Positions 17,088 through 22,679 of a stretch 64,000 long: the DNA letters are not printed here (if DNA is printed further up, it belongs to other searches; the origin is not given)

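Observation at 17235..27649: Two giant paralogous surface proteins share an unrecognised ~450-aa C-terminal module and sit directly upstream of pilM, co-oriented with it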

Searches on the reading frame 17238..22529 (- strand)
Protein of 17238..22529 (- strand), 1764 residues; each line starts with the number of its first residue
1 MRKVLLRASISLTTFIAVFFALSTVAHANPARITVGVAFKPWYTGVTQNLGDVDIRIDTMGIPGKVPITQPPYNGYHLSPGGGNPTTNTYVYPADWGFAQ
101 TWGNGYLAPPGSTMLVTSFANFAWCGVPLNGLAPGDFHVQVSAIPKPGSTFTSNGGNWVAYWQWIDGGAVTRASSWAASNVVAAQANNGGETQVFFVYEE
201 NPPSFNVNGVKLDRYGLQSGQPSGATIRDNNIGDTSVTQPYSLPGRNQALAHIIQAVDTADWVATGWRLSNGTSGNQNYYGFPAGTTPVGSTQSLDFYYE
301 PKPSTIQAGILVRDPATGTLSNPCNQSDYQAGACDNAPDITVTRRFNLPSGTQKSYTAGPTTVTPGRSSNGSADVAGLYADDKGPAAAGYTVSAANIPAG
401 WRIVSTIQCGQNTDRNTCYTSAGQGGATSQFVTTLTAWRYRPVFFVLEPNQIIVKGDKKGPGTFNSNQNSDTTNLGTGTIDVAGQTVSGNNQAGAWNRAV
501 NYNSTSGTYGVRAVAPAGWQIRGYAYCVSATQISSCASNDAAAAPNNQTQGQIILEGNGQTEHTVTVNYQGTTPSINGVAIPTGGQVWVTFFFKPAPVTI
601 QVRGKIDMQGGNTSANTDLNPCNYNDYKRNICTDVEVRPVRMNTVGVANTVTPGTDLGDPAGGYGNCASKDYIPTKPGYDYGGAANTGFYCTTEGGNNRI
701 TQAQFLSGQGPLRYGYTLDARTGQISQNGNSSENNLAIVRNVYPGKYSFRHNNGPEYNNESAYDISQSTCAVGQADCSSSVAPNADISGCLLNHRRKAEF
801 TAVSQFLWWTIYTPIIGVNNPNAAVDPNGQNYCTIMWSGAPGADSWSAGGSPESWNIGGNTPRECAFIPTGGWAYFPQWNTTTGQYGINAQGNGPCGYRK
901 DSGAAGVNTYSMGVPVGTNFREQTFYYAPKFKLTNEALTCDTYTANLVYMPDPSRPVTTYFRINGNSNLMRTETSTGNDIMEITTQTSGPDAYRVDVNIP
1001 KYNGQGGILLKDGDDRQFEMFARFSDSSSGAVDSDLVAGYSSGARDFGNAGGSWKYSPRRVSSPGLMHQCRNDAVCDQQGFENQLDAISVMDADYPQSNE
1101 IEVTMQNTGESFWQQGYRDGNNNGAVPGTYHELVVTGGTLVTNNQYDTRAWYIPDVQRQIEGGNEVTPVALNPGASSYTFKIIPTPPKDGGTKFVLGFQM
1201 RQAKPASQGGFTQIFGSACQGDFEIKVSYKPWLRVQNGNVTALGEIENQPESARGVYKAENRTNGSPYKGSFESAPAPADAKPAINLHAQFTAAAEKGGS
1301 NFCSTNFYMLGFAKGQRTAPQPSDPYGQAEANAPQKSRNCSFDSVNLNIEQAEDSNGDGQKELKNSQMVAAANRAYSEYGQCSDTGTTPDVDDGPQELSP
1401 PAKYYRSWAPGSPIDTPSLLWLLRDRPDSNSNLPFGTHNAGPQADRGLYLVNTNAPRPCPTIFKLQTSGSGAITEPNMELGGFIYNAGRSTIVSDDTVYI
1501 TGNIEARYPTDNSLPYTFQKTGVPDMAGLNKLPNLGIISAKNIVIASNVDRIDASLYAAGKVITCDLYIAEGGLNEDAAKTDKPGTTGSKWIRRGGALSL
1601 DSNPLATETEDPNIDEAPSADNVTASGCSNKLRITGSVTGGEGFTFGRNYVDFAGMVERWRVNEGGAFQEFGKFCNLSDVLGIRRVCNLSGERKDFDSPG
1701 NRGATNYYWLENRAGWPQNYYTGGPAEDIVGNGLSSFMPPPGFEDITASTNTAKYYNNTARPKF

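Call 7: search_protein_families(library=pfam, proteins=[window:17238-22529:-], max_evalue=0.01)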
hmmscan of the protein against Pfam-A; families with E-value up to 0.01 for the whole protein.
window:17238-22529:- (1764 aa): 0 families

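Call 38: search_protein_families(library=ncbifam, proteins=[window:17238-22529:-], max_evalue=0.01)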
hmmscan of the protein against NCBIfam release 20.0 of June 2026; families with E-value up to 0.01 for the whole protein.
window:17238-22529:- (1764 aa): 0 families
